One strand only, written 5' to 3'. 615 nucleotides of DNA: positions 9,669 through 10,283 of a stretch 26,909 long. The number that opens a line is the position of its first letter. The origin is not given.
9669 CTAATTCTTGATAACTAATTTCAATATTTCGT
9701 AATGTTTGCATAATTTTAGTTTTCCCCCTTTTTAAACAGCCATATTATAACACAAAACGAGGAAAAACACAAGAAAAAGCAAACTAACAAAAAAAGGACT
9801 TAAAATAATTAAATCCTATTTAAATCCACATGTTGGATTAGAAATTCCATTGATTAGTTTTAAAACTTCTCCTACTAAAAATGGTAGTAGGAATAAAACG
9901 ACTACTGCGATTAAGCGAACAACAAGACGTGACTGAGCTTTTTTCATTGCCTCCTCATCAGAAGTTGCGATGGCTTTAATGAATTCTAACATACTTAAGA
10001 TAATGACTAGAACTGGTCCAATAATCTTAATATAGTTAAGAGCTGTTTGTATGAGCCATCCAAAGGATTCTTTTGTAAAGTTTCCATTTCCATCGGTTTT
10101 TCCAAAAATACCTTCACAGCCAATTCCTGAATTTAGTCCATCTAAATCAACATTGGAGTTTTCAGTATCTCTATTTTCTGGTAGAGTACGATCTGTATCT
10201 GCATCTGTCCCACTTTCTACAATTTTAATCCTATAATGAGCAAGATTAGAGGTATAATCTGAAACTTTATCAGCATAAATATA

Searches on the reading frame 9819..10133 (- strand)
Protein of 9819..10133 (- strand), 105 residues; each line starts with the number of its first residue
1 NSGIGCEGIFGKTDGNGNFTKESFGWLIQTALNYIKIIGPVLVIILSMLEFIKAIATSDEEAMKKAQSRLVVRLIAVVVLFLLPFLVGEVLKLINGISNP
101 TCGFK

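Call 32: search_dna_similar(query=window:9819-10133:-, collection=plasmids, mode=protein, max_evalue=0.001, max_rows=30)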
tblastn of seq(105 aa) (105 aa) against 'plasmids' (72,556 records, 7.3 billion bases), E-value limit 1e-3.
No match.

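Call 33: search_dna_similar(query=window:9819-10133:-, collection=phages, mode=protein, max_evalue=0.001, max_rows=20)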
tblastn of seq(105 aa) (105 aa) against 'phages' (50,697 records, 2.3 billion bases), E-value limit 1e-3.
No match.

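Call 38: find_related_loci(query=A4, collection=genome_contigs, flank=10000)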
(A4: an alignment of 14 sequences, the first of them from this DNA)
Query A4 (105 aa) in genome_contigs; peptide patterns used: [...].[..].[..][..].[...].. (x = any residue, [..] = any of these).
33 stretches matched a pattern; 30 encode a relative of the query (tblastn E <= 1e-3); 30 distinct loci.
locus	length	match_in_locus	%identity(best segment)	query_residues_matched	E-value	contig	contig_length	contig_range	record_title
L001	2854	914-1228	86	1-105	1e-60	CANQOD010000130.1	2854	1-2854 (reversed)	MAG: uncultured Bacilli bacterium isolate Lapin-032__bin97 genome assembly, contig: Lapin-032__NODE_42803_length_2854_co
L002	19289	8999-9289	77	6-102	2e-51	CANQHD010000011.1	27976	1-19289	MAG: uncultured Bacilli bacterium isolate Lapin-028__bin71 genome assembly, contig: Lapin-028__NODE_1807_length_27976_co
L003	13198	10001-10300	75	6-105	1e-50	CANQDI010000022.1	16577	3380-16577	MAG: uncultured Bacilli bacterium isolate Lapin-003-2__bin26 genome assembly, contig: Lapin-003-2__NODE_3261_length_1657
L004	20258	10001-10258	69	20-105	1e-35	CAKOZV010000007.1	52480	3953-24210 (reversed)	MAG: uncultured Bacilli bacterium isolate REFINED_METABAT215_TOP10_CONTIGS_1500_ASSEMBLY_K77_MERGED__Hadza_MoBio_hadza-E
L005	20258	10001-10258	65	20-105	4e-35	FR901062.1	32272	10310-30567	Clostridium sp. CAG:451 genomic scaffold, scf101, whole genome shotgun sequence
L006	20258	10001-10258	64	20-105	2e-34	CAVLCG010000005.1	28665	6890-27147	bacterium isolate G02639-L1_cleanbin_000022 genome assembly, contig: Spades_G02639-L1_contig_564, whole genome shotgun s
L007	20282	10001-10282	58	6-105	4e-34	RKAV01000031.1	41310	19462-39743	MAG: bacterium isolate UBG167 contig1578059, whole genome shotgun sequence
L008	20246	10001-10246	67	24-105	5e-34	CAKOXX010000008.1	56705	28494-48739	MAG: uncultured Bacilli bacterium isolate REFINED_METABAT215_TOP10_CONTIGS_1500_ASSEMBLY_K77_MERGED__Hadza_MoBio_hadza-E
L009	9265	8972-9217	65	24-105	4e-33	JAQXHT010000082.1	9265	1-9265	MAG: bacterium isolate SUG1206 k141_429331, whole genome shotgun sequence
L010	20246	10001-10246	63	24-105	1e-32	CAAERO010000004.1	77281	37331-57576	MAG TPA_asm: Bacilli bacterium, isolate HGM10844, WGS project CAAERO010000000 data, contig: ERS608518_21_k95_18895, whol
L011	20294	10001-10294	50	1-105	2e-32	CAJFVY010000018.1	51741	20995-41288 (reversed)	uncultured Bacilli bacterium isolate Coassembly_mag_124 genome assembly, contig: MAGpy_11413_min2k_bin_124_fak87_441426,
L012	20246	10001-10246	63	24-105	3e-32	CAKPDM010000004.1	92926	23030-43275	MAG: uncultured Bacilli bacterium isolate REFINED_METABAT215_TOP10_CONTIGS_1500_ASSEMBLY_K77_MERGED__Hadza_MoBio_hadza-I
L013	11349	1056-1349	55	1-102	1e-29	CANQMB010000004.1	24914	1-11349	MAG: uncultured Bacilli bacterium isolate Lapin-014__bin60 genome assembly, contig: Lapin-014__NODE_1570_length_24914_co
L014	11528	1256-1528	49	1-98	1e-27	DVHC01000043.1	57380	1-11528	MAG TPA_asm: Candidatus Onthousia excrementipullorum isolate CHK184-20233 CHK184__C135890_L57380_ERR3414579, whole genom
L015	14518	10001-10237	56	20-98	1e-27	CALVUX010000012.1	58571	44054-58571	MAG: uncultured Bacilli bacterium isolate BRZ_EC__bin54 genome assembly, contig: BRZ_EC__NODE_1019_length_58571_cov_21.6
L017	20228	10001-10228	57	23-98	3e-26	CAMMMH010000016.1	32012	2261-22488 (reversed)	MAG: uncultured Tenericutes bacterium isolate ERR4968579_bin.33_MetaWRAP_v1.1_MAG genome assembly, contig: NODE_766_leng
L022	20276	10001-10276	48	1-98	1e-25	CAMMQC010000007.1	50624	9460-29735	MAG: uncultured Tenericutes bacterium isolate ERR4836964_bin.35_MetaWRAP_v1.1_MAG genome assembly, contig: NODE_702_leng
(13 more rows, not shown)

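Call 43: search_protein_families(library=pfam, proteins=[L005:3-2534:+, L005:2537-3028:+, L005:3049-3870:+, L005:3886-5085:+, L005:5100-5993:+, L005:5996-6775:+, L005:7034-7534:+, L005:7550-8527:+, L005:10278-12359:+, L005:12384-12695:+], max_evalue=0.01)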
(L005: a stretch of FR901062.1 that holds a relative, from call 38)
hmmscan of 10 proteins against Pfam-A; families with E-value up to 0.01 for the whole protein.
L005:3-2534:+ (843 aa): 0 families

L005:2537-3028:+ (163 aa): 1 family
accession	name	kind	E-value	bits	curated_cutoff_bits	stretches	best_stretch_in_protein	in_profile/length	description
PF17424.7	DUF5411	-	2.2e-46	157.6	30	1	1-131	1-133/134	Family of unknown function (DUF5411)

L005:3049-3870:+ (273 aa): 3 families
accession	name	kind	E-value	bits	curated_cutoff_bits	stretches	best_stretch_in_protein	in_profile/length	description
PF16976.10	RcpC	-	5.5e-07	29.9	28.8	1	129-214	14-95/114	Flp pilus assembly protein RcpC/CpaB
PF08666.17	SAF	-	0.00016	22.6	21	1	47-92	3-48/63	SAF domain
PF24352.1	DUF7512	-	0.003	17.6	27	1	16-34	12-31/46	Family of unknown function (DUF7512)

L005:3886-5085:+ (399 aa): 8 families
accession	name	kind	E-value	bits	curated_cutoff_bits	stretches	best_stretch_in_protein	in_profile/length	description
PF00437.27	T2SSE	-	5.3e-27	94.9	24.9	1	98-276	104-279/370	Type II/IV secretion system protein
PF07728.20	AAA_5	-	0.0005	20.5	22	1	140-226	1-82/139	AAA domain (dynein-related subfamily)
PF20720.3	nSTAND3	-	0.00089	19.4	27.2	1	122-176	1-56/155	Novel STAND NTPase 3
PF00270.35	DEAD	-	0.0021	18.2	26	1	132-179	8-59/167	DEAD/DEAH box helicase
PF13401.12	AAA_22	-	0.0035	18.1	27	1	140-185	7-33/130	AAA domain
PF14532.12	Sigma54_activ_2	-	0.004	17.8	25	0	127-177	10-60/138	Sigma-54 interaction domain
PF07724.20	AAA_2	-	0.004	17.6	27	1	140-215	5-79/166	AAA domain (Cdc48 subfamily)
PF13238.12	AAA_18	-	0.0045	17.9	29.4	0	141-195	1-58/128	AAA domain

L005:5100-5993:+ (297 aa): 0 families

L005:5996-6775:+ (259 aa): 0 families

L005:7034-7534:+ (166 aa): 0 families

L005:7550-8527:+ (325 aa): 0 families

L005:10278-12359:+ (693 aa): 1 family
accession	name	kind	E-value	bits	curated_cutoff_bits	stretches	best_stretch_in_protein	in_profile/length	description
PF19597.4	TrbL_4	-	7.2e-07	29.3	27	1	249-397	143-269/276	Conjugal transfer protein TrbL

L005:12384-12695:+ (103 aa): 0 families

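Call 44: search_protein_families(library=pfam, proteins=[L005:12649-13224:+, L005:13221-15011:+, L005:15038-17413:+, L005:17429-18214:+, L005:18309-20258:+, L017:15980-17770:+, L017:17780-18304:+, L017:18304-18762:+, L017:18786-20120:+, L022:19296-19994:+], max_evalue=0.01)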
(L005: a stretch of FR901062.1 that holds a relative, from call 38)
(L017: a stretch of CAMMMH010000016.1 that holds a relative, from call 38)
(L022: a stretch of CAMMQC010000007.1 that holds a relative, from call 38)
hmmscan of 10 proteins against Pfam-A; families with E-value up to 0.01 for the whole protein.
L005:12649-13224:+ (191 aa): 0 families

L005:13221-15011:+ (596 aa): 8 families
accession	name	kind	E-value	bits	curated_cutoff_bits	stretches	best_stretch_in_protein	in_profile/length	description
PF12846.13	AAA_10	-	4.5e-12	46.1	27.5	2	229-280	17-68/362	AAA-like domain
PF19044.6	P-loop_TraG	-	2.4e-11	43.4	25.8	2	226-283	22-79/413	TraG P-loop domain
PF01935.23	DUF87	-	5.5e-07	30.3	23.2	1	238-316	28-84/220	Helicase HerA, central domain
PF20720.3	nSTAND3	-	1.8e-05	24.9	27.2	1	231-276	15-60/155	Novel STAND NTPase 3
PF01580.24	FtsK_SpoIIIE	-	7.1e-05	22.8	24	1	205-256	20-62/221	FtsK/SpoIIIE family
PF13401.12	AAA_22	-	0.00051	20.8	27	0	233-269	5-41/130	AAA domain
PF00270.35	DEAD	-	0.0013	19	26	0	232-273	13-57/167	DEAD/DEAH box helicase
PF06745.19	ATPase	-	0.0017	18.2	26.6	1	232-312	18-102/231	KaiC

L005:15038-17413:+ (791 aa): 1 family
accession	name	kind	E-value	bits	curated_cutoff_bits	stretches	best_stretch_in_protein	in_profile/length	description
PF08486.15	SpoIID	-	2.9e-08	34.7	23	1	428-502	9-71/97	Stage II sporulation protein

L005:17429-18214:+ (261 aa): 0 families

L005:18309-20258:+ (650 aa): 6 families
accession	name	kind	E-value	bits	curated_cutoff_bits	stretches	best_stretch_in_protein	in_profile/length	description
PF02534.20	T4SS-DNA_transf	-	1.4e-58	199.4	20.1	1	127-496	31-394/468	Type IV secretory system Conjugative DNA transfer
PF12696.13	TraG-D_C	-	1.6e-24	86.7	22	1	407-497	2-92/126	TraM recognition site of TraD and TraG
PF10412.15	TrwB_AAD_bind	-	3.9e-24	85.7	20.5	1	139-505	15-344/387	Type IV secretion-system coupling protein DNA-binding domain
PF01935.23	DUF87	-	1.1e-06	29.4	23.2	1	141-216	25-89/220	Helicase HerA, central domain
PF00270.35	DEAD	-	0.0014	18.8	26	1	139-194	15-71/167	DEAD/DEAH box helicase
PF04851.21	ResIII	-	0.0048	17.3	22.5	0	134-184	18-69/164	Type III restriction enzyme, res subunit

L017:15980-17770:+ (596 aa): 1 family
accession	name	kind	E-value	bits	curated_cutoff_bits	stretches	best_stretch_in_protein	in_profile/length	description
PF01551.29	Peptidase_M23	-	4.1e-24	85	28.7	1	244-354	3-94/96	Peptidase family M23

L017:17780-18304:+ (174 aa): 1 family
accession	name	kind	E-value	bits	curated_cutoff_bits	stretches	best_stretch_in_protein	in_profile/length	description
PF13065.11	DUF3928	-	0.01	17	30.3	1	99-168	2-72/95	Protein of unknown function (DUF3928)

L017:18304-18762:+ (152 aa): 0 families

L017:18786-20120:+ (444 aa): 1 family
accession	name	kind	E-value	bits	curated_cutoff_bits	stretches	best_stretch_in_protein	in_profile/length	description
PF00877.26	NLPC_P60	-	3.3e-05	24.2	23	1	331-402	12-72/105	NlpC/P60 family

L022:19296-19994:+ (232 aa): 0 families

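Call 46: find_homologous_proteins(query=A3, max_evalue=0.001)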
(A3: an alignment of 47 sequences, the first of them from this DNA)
Query A3 (47 sequences) (105 aa, profile of the alignment): 112 proteins with E <= 0.001 among 1695 candidates.
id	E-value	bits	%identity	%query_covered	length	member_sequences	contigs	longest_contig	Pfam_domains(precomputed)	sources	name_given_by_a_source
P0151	9.3e-27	111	42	46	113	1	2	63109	-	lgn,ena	-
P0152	2.3e-26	110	54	81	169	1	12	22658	-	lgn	-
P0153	1.6e-25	107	29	70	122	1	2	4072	PF18895.6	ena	-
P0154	9.0e-25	104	31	69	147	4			-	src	-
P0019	2.6e-24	103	-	-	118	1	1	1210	-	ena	-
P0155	5.8e-24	102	33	65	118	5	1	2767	-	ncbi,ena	-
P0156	6.8e-24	102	28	66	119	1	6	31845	-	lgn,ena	-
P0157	8.8e-24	101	33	65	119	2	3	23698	-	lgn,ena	-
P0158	2.0e-23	100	24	75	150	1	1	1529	PF18895.6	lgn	-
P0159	2.3e-23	100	31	67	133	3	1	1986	PF18895.6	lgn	-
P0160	1.0e-22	98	25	76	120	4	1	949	-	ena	-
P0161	1.8e-22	97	27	71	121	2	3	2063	-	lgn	-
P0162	2.7e-22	96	32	75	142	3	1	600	-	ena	-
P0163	2.8e-22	96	23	46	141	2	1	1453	-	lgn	-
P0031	4.3e-22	96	22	75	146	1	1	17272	-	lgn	-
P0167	2.4e-21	93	27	74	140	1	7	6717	PF18895.6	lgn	-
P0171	8.4e-21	92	31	65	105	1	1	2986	PF18895.6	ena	-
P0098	6.6e-20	89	30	75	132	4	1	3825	PF18895.6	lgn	-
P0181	1.9e-19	87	28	50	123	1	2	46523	PF18895.6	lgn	-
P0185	1.1e-18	85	-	-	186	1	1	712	PF18895.6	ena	-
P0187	1.4e-18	85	37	72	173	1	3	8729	PF18895.6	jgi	-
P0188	3.0e-18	84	21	89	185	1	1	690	PF18895.6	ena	-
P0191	5.3e-18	83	33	74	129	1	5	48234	PF18895.6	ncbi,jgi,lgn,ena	-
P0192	5.5e-18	83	33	74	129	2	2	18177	PF18895.6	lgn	-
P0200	1.1e-16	79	34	67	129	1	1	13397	PF18895.6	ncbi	-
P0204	5.2e-16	76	-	-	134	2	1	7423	PF18895.6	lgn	-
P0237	1.3e-11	62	31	68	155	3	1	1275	PF18895.6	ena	-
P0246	1.9e-9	55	35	58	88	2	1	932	PF18895.6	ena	-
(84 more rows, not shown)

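Call 51: search_protein_families(library=ncbifam, proteins=[L005:3-2534:+, L005:5100-5993:+, L005:5996-6775:+, L005:7034-7534:+, L005:7550-8527:+, L005:8584-8946:+, L005:9035-10261:+, L005:12384-12695:+, L005:12649-13224:+, L005:17429-18214:+], max_evalue=0.1)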
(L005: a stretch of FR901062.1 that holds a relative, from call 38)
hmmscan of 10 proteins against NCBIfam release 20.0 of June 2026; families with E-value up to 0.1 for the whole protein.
L005:3-2534:+ (843 aa): 0 families

L005:5100-5993:+ (297 aa): 1 family
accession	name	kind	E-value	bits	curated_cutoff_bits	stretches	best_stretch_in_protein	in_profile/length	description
NF007021.0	PRK09487.1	equivalog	0.0069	16.5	180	1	235-288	37-90/129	succinate dehydrogenase cytochrome b556 subunit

L005:5996-6775:+ (259 aa): 0 families

L005:7034-7534:+ (166 aa): 0 families

L005:7550-8527:+ (325 aa): 0 families

L005:8584-8946:+ (120 aa): 2 families
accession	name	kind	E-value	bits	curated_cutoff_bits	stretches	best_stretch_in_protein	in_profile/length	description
NF006927.0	PRK09412.1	subfamily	0.0069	15.3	369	1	38-101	289-351/433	anaerobic C4-dicarboxylate transporter family protein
NF040963.1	MamI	equivalog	0.049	13.5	80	0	37-68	27-59/69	magnetosome protein MamI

L005:9035-10261:+ (408 aa): 0 families

L005:12384-12695:+ (103 aa): 2 families
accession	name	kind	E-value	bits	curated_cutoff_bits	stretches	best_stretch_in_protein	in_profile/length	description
TIGR04173.1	PIP_CTERM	subfamily_domain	0.075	13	30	0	64-76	1-13/27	PIP-CTERM sorting domain-containing protein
TIGR00898.1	2A0119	subfamily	0.094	11.5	550.75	0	30-81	371-420/506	cation transport protein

L005:12649-13224:+ (191 aa): 1 family
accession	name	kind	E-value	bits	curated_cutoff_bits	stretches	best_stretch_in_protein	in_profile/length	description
NF045975.1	VirB4_plasma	equivalog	9.4e-15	53.4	590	1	17-178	102-276/894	Mbov_0397 family ICE element conjugal transfer ATPase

L005:17429-18214:+ (261 aa): 1 family
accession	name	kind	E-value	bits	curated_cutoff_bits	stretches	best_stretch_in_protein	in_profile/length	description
TIGR03327.1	AMP_phos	equivalog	0.081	11.4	535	0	169-250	377-458/500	AMP phosphorylase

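Call 56: predict_structure(alignment_id=A3)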
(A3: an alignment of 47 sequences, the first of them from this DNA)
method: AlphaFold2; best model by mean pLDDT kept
length: 105 residues; sequences in the alignment: 47
mean_pLDDT: 80.9   pTM: 0.59
mean pLDDT of the five models: 80.9, 80.8, 80.6, 80.2, 80.1
residues with pLDDT >= 90: 5; 70-90: 82; 50-70: 18; < 50: 0
segments of 3 or more residues with pLDDT < 50: none
pLDDT, mean of each block of 10 residues (from residue 1): 65 79 85 88 89 86 84 88 85 67 68
secondary structure, 60 per line:
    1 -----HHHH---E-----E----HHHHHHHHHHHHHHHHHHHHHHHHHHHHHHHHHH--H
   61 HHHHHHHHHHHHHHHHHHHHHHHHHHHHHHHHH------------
elements in order: H6-9 H24-57 H60-93

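Call 58: fold_search(model_id=the predicted structure, library=pdb)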
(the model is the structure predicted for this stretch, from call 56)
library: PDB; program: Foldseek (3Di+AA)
matches with E <= 10: 24; with E <= 0.001: 0
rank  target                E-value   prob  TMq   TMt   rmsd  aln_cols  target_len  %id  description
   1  5jje_B                2.6e+00  0.33  0.38  0.56   4.5        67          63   24  Structure of the SRII/HtrII Complex in I212121 space group ("U" shape) (released 2017-02-15)
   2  1hm7_A                3.6e+00  0.08  0.25  0.13   8.4        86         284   19  N219L PENTALENENE SYNTHASE (released 2002-08-30)
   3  7o0x_C2               5.1e+00  0.28  0.45  0.47   5.0        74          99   14  Cryo-EM structure (model_2b) of the RC-dLH complex from Gemmatimonas phototrophica at 2.44 A (released 2022-03-02)
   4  4gyc_B                5.1e+00  0.20  0.37  0.56   4.5        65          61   23  Structure of the SRII(D75N mutant)/HtrII Complex in I212121 space group ("U" shape) (released 2013-05-08)
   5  1urf_MODEL_1_A        5.8e+00  0.10  0.32  0.40   7.0        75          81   15  HR1b domain from PRK1 (released 2003-11-06)
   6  6zz6_A                6.1e+00  0.11  0.36  0.14   8.0        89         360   15  Cryo-EM structure of S.cerevisiae cohesin-Scc2-DNA complex (released 2020-09-30)
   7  8x43_A                6.5e+00  0.09  0.29  0.12   5.1        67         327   15  human KCNQ2-CaM-Ebio1-S1 complex in the presence of PIP2 (released 2024-01-17)
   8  1h2s_B                6.9e+00  0.16  0.37  0.56   3.8        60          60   25  Molecular basis of transmenbrane signalling by sensory rhodopsin II-transducer complex (released 2002-10-10)
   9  5jjn_B                6.9e+00  0.16  0.37  0.56   3.8        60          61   25  Structure of the SRII/HtrII(G83F) Complex in P212121 space group ("V" shape) (released 2017-02-15)
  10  2f95_MODEL_1_B        6.9e+00  0.15  0.32  0.54   3.7        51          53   27  M intermediate structure of sensory rhodopsin II/transducer complex in combination with the ground state struc (released 2006-03-07)
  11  9t56_B                6.9e+00  0.14  0.41  0.16   9.1        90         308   12  Cryo-EM structure of ISCro4-DBL-TBL-tDNA-dDNA synaptic complex (released 2026-02-18)
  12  3txq_A                6.9e+00  0.10  0.28  0.32   4.6        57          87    5  Crystal Structure of phage 44RR small terminase gp16 (released 2011-12-28)
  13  7o0w_C2               7.3e+00  0.20  0.45  0.46   5.0        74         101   14  Cryo-EM structure of the RC-dLH complex (model_1b) from Gemmatimonas phototrophica at 2.47 A (released 2022-03-02)
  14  7zcm_B                7.8e+00  0.15  0.37  0.53   3.8        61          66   24  Dark state structure of Sensory Rhodopsin II in complex with HtrII solved by room temperature serial synchrotron cryst (released 2023-11-29)
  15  1hm4_B                7.8e+00  0.05  0.27  0.13  10.1       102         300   14  N219L PENTALENENE SYNTHASE (released 2002-08-30)
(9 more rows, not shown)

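Call 59: search_solved_structures(query=A3, max_evalue=10, show_alignments=2)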
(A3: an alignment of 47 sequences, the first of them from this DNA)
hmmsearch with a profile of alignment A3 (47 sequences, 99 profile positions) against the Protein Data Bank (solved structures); distinct sequences matched with E-value up to 10: 49.
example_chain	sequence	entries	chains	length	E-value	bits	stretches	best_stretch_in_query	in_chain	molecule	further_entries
7xbx_R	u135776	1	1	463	0.0019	21.5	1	2-96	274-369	Processed fractalkine,CX3C chemokine receptor 1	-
7vl8_R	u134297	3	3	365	0.0086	19.4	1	22-96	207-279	C-C chemokine receptor type 1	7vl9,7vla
7xbw_R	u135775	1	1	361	0.012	19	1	23-96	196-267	CX3C chemokine receptor 1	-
6meo_B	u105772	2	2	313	0.016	18.5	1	22-96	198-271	C-C chemokine receptor type 5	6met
7sk3_A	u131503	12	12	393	0.02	18.2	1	23-89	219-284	Atypical chemokine receptor 3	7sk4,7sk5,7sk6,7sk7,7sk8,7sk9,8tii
8tio_R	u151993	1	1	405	0.021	18.2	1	23-89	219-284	Atypical chemokine receptor 3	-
7f1s_R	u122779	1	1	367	0.021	18.1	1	22-96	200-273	C-C chemokine receptor type 5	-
7o7f_C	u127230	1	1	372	0.022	18.1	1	22-96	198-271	C-C chemokine receptor type 5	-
7f1q_R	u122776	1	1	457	0.031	17.6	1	22-96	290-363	C-C motif chemokine 3,C-C chemokine receptor type 5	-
7f1r_R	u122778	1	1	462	0.032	17.6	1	22-96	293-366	C-C motif chemokine 5,C-C chemokine receptor type 5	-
7xa3_R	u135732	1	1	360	0.038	17.3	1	23-97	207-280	Isoform B of C-C chemokine receptor type 2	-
6fk6_A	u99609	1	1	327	0.069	16.5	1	23-76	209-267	Rhodopsin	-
6fkb_A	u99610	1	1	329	0.07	16.5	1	23-76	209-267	Rhodopsin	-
3c9m_A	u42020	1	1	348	0.074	16.4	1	23-76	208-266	Rhodopsin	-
2j4y_A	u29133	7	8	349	0.074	16.4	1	23-76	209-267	RHODOPSIN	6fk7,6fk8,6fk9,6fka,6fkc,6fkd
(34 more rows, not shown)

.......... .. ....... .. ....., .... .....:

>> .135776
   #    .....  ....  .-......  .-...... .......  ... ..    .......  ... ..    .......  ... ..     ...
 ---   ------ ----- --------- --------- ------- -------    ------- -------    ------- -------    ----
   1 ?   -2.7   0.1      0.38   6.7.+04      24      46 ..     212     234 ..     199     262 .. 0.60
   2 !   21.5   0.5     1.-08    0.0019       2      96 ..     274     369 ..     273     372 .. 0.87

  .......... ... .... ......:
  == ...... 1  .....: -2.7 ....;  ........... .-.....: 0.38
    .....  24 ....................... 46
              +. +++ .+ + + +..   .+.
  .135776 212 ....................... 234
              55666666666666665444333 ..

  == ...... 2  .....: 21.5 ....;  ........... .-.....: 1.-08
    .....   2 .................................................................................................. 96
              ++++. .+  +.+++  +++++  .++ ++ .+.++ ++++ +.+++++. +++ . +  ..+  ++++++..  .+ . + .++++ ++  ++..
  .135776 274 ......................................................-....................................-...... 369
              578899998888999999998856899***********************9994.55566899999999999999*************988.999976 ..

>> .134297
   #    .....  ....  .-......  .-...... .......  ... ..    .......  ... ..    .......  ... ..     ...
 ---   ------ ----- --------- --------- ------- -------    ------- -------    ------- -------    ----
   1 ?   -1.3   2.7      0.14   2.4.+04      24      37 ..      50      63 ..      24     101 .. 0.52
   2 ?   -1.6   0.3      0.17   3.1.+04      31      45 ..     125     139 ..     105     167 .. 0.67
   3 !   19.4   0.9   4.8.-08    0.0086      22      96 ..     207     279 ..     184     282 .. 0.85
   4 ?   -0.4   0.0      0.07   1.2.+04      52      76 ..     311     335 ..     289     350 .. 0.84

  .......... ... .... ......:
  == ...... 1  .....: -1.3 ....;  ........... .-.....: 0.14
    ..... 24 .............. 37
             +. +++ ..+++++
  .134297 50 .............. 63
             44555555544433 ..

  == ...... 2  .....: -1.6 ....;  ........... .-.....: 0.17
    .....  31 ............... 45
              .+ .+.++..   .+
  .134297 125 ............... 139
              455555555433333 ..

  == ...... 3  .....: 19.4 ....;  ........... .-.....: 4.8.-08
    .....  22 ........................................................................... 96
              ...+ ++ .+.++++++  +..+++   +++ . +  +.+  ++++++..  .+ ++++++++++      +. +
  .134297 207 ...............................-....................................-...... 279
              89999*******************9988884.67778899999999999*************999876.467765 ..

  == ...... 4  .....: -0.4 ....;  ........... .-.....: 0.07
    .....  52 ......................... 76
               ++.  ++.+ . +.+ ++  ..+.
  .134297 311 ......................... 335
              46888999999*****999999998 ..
